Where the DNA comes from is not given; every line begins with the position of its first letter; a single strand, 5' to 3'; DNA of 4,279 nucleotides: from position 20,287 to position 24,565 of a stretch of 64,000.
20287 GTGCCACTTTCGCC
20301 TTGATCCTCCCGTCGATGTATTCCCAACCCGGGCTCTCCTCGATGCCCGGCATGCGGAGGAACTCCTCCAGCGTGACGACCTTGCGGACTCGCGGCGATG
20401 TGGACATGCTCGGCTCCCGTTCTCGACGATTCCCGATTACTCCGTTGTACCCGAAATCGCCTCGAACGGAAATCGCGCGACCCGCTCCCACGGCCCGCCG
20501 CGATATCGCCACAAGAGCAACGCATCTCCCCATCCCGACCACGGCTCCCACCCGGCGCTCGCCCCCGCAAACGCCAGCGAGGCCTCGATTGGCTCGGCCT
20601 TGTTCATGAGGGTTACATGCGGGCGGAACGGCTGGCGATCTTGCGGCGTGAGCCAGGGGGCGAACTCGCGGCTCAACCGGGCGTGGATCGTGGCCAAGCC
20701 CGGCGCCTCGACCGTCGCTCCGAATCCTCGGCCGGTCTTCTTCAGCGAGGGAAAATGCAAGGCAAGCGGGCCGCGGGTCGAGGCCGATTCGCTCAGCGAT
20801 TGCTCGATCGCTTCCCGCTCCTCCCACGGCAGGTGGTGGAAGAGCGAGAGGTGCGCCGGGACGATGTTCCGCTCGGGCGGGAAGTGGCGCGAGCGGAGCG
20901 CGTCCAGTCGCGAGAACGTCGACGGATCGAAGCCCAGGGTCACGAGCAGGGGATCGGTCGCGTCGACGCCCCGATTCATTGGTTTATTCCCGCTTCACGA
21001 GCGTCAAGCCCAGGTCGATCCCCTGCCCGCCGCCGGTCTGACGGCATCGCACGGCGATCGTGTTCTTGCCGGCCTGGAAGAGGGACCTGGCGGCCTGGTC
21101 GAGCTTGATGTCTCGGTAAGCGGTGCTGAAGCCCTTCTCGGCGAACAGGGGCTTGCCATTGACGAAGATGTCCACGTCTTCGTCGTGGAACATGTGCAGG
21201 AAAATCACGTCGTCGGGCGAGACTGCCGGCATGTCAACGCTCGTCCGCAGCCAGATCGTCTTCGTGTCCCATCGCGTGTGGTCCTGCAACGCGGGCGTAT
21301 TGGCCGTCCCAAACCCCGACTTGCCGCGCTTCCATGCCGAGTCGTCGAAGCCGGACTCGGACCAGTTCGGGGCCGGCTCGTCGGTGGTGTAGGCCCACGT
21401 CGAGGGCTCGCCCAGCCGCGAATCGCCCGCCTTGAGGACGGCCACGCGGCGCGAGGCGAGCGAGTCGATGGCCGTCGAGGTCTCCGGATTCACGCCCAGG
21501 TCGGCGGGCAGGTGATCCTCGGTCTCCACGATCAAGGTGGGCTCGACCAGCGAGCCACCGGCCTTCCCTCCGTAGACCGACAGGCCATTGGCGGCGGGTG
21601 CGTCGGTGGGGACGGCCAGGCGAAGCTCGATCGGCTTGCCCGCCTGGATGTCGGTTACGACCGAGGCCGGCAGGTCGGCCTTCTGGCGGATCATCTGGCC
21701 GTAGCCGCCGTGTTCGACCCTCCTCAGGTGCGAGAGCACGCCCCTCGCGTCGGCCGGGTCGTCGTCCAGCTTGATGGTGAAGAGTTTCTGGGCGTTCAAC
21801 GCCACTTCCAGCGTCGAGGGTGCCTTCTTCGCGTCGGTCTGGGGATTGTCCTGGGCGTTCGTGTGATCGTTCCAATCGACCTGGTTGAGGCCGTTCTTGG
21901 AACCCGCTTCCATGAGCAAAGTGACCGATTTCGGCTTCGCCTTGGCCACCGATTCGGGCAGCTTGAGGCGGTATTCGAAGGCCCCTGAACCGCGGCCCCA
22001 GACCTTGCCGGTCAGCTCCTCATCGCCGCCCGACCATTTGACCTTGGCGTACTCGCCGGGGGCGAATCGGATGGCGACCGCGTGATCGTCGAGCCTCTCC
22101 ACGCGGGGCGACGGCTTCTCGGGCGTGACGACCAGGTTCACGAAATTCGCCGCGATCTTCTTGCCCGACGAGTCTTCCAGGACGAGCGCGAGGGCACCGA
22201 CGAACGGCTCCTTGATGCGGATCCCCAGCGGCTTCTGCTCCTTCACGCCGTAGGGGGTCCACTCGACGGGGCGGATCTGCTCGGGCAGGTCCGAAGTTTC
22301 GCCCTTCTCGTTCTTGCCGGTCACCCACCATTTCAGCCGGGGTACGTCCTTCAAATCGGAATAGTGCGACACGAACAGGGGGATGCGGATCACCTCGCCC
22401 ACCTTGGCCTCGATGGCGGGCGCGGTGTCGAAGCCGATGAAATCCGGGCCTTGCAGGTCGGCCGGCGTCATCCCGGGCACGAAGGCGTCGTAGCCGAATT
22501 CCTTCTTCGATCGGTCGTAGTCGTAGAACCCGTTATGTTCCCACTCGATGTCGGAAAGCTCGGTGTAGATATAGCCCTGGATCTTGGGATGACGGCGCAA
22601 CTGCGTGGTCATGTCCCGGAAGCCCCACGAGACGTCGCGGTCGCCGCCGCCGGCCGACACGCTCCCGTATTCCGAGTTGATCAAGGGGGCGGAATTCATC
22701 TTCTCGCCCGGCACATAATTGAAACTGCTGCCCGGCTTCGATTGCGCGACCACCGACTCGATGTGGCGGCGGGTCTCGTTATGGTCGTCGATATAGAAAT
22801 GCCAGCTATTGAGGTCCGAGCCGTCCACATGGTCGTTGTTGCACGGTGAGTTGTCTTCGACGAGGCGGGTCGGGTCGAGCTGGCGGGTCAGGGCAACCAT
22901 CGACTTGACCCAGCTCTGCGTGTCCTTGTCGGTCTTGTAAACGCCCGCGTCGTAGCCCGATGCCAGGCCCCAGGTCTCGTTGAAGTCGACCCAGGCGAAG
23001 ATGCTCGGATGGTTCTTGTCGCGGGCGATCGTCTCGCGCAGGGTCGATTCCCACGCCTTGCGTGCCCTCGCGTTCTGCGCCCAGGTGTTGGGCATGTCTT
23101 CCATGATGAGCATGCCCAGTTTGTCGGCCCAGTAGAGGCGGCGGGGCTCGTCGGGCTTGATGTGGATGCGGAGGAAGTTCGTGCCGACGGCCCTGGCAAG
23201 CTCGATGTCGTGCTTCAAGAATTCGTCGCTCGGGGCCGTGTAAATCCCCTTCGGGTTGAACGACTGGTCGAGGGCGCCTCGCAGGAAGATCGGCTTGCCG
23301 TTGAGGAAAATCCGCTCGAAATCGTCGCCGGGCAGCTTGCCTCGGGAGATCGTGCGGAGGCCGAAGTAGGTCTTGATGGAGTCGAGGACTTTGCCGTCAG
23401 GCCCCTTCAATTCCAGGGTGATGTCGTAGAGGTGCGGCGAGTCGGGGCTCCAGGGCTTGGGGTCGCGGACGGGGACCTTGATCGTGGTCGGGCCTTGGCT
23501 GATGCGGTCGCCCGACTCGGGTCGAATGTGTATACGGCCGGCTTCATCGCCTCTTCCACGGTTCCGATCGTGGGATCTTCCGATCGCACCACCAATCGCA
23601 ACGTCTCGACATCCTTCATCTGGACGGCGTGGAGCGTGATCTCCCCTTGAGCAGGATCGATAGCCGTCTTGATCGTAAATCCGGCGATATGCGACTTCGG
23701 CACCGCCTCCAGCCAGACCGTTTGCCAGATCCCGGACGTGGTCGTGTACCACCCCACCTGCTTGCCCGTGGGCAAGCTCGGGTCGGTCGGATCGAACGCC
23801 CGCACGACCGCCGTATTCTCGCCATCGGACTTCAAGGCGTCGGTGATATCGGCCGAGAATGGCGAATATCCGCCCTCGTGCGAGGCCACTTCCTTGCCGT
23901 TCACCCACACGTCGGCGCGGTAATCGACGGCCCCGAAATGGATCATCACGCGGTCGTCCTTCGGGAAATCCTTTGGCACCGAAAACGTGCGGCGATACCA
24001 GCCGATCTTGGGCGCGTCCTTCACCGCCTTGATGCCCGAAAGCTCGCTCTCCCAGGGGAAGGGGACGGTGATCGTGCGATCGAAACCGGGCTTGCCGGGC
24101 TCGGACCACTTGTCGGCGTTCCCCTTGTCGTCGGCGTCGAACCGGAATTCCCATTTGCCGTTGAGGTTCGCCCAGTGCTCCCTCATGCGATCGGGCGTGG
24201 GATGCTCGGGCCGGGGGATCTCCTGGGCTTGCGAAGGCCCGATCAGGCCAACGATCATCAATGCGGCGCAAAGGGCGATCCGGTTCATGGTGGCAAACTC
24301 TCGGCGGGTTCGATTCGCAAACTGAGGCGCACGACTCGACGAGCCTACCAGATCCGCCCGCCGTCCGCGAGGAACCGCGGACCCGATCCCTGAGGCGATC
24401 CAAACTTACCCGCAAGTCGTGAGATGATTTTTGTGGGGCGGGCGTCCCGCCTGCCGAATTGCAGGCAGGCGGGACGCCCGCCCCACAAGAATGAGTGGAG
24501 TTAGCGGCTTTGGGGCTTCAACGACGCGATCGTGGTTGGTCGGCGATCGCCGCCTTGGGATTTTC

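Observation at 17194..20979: Tightly coupled four-gene operon: 2H phosphoesterase (LigT-like) - Uma2 endonuclease - XPB helicase - Bax1-like nuclease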

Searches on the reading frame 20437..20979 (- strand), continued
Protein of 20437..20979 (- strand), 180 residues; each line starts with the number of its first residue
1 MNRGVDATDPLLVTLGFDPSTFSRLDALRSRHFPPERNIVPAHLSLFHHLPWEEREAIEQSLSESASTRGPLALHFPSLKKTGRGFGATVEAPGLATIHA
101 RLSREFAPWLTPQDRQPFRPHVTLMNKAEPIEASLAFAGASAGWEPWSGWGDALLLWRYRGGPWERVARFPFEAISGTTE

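Call 64: predict_structure(alignment_id=A3)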
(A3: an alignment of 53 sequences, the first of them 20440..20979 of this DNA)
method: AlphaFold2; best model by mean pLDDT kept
length: 180 residues; sequences in the alignment: 53
mean_pLDDT: 92.7   pTM: 0.87
mean pLDDT of the five models: 92.7, 92.6, 92.4, 91.8, 91.8
residues with pLDDT >= 90: 153; 70-90: 14; 50-70: 8; < 50: 5
segments of 3 or more residues with pLDDT < 50: 1-3
pLDDT, mean of each block of 10 residues (from residue 1): 63 98 96 87 96 98 97 98 96 98 98 97 95 96 98 97 93 69
secondary structure, 60 per line:
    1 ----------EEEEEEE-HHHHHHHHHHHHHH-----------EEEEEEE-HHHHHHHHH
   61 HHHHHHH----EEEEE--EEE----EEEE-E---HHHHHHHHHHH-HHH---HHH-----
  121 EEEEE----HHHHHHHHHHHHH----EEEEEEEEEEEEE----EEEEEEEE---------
elements in order: E11-17 H19-32 E44-50 H52-67 E72-76 E79-81 E86-89 H95-105 E121-125 H130-142 E147-159 E164-171

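Call 68: fold_search(model_id=the predicted structure, library=pdb)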
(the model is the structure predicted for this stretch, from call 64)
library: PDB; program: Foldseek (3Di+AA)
matches with E <= 10: 395; with E <= 0.001: 42
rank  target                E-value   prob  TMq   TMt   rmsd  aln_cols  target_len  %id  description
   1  2d4g_A                3.6e-08  1.00  0.76  0.81   2.7       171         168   18  Structure of YjcG protein, a putative 2'-5' RNA ligase from Bacillus subtilis (released 2006-10-17)
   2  1jh6_A                5.1e-08  1.00  0.70  0.69   3.5       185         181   16  Semi-reduced Cyclic Nucleotide Phosphodiesterase from Arabidopsis thaliana (released 2002-02-06)
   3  1jh7                  7.3e-07  1.00  0.72  0.71   3.4       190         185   16  Semi-reduced Inhibitor-bound Cyclic Nucleotide Phosphodiesterase from Arabidopsis thaliana (released 2002-02-06)
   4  5h7e                  1.4e-06  1.00  0.66  0.65   4.2       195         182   19  Crystal Structure of native drCPDase (released 2017-09-27)
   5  1iuh                  1.5e-06  1.00  0.64  0.63   4.4       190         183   18  Crystal structure of TT0787 of thermus thermophilus HB8 (released 2003-06-17)
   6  5ldj_A                1.8e-06  1.00  0.61  0.65   4.4       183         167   19  Crystal structure of E.coli LigT complexed with phosphate (released 2017-01-18)
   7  1fsi_C                2.5e-06  1.00  0.67  0.69   3.7       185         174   15  CRYSTAL STRUCTURE OF CYCLIC NUCLEOTIDE PHOSPHODIESTERASE OF APPR>P FROM ARABIDOPSIS THALIANA (released 2000-11-22)
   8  5ldi_C                2.5e-06  1.00  0.62  0.65   4.5       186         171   18  Crystal structure of E.coli LigT in apo form (released 2017-01-18)
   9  1vdx                  5.0e-06  1.00  0.68  0.67   4.0       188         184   17  Crystal Structure of a Pyrococcus horikoshii protein with similarities to 2'5' RNA-ligase (released 2005-04-12)
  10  5ldm_A                5.0e-06  1.00  0.63  0.65   4.1       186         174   19  Crystal structure of E.coli LigT complexed with 2'-AMP (released 2017-01-18)
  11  4qak_B                5.9e-06  1.00  0.62  0.64   4.3       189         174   19  Crystal structure of phosphoesterase (released 2014-10-22)
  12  5ldj_C                7.0e-06  1.00  0.59  0.64   4.4       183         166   17  Crystal structure of E.coli LigT complexed with phosphate (released 2017-01-18)
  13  1fsi_A                7.4e-06  1.00  0.62  0.62   5.2       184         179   15  CRYSTAL STRUCTURE OF CYCLIC NUCLEOTIDE PHOSPHODIESTERASE OF APPR>P FROM ARABIDOPSIS THALIANA (released 2000-11-22)
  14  4qak_A                9.4e-06  1.00  0.60  0.63   4.4       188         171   19  Crystal structure of phosphoesterase (released 2014-10-22)
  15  5ldi_B                9.4e-06  1.00  0.60  0.63   4.6       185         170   18  Crystal structure of E.coli LigT in apo form (released 2017-01-18)
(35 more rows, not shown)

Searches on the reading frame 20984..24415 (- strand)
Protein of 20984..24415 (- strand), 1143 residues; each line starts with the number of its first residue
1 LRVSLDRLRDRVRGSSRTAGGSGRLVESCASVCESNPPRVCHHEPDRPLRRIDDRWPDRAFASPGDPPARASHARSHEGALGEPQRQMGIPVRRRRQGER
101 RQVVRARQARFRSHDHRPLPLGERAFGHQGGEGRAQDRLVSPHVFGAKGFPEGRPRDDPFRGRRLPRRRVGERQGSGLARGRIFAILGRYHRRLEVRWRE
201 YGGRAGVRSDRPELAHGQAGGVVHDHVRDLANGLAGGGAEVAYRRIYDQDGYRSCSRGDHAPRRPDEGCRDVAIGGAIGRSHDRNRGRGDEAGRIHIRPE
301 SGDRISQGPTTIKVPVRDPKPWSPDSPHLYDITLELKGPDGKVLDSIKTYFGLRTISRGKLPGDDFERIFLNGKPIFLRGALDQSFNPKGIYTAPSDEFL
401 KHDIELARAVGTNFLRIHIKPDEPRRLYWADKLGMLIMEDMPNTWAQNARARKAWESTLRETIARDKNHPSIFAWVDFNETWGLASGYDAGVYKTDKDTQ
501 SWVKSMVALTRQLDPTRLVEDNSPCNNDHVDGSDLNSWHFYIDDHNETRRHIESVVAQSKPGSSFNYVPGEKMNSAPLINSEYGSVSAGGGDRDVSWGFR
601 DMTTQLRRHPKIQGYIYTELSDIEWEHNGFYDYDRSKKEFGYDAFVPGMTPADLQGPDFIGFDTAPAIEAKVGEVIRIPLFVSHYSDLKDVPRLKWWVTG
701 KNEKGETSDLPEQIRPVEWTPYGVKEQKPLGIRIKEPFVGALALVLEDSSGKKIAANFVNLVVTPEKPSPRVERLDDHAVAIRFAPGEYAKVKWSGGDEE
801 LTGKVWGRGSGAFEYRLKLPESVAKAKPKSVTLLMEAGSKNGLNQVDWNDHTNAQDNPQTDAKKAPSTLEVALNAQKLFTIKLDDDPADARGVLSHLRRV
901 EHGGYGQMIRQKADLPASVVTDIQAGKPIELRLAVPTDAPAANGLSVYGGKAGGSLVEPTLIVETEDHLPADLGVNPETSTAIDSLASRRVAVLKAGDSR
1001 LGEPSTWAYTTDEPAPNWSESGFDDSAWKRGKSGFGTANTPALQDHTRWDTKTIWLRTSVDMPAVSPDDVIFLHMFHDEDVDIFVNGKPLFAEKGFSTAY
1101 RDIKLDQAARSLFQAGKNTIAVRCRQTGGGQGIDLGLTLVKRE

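Call 4: search_protein_families(library=pfam, proteins=[window:20984-24415:-], max_evalue=0.01)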
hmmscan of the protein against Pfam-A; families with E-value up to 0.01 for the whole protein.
window:20984-24415:- (1143 aa): 2 families
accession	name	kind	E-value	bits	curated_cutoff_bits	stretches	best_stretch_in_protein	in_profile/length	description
PF02836.23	Glyco_hydro_2_C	-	4.5e-16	59.3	21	1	367-614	6-236/302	Glycosyl hydrolases family 2, TIM barrel domain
PF00703.27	Glyco_hydro_2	-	1.5e-12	48.7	23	1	306-354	60-109/109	Glycosyl hydrolases family 2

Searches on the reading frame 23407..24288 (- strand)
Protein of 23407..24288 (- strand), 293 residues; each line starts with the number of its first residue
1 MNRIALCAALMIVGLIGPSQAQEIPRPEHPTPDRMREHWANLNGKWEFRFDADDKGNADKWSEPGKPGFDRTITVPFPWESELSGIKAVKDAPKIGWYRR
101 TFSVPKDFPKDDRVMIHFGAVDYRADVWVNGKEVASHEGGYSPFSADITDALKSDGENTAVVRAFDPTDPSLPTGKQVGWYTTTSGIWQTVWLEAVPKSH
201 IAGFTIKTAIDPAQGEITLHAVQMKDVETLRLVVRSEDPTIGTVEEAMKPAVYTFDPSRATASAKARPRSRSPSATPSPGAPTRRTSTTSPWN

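Call 80: search_protein_families(library=pfam, proteins=[window:23407-24288:-], max_evalue=0.001)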
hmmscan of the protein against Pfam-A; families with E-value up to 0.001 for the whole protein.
window:23407-24288:- (293 aa): 3 families
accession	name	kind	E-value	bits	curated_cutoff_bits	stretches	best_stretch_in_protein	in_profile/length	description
PF02837.24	Glyco_hydro_2_N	-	3.3e-22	79.7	28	1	41-195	3-167/169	Glycosyl hydrolases family 2, sugar binding domain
PF22666.2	Glyco_hydro_2_N2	-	2.2e-12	47.8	27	1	97-178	51-131/167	Glycosyl hydrolase 2 galactose-binding domain-like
PF13364.12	BetaGal_ABD2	-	0.00027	22.1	23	1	83-143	25-83/112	Beta-galactosidase second all-beta domain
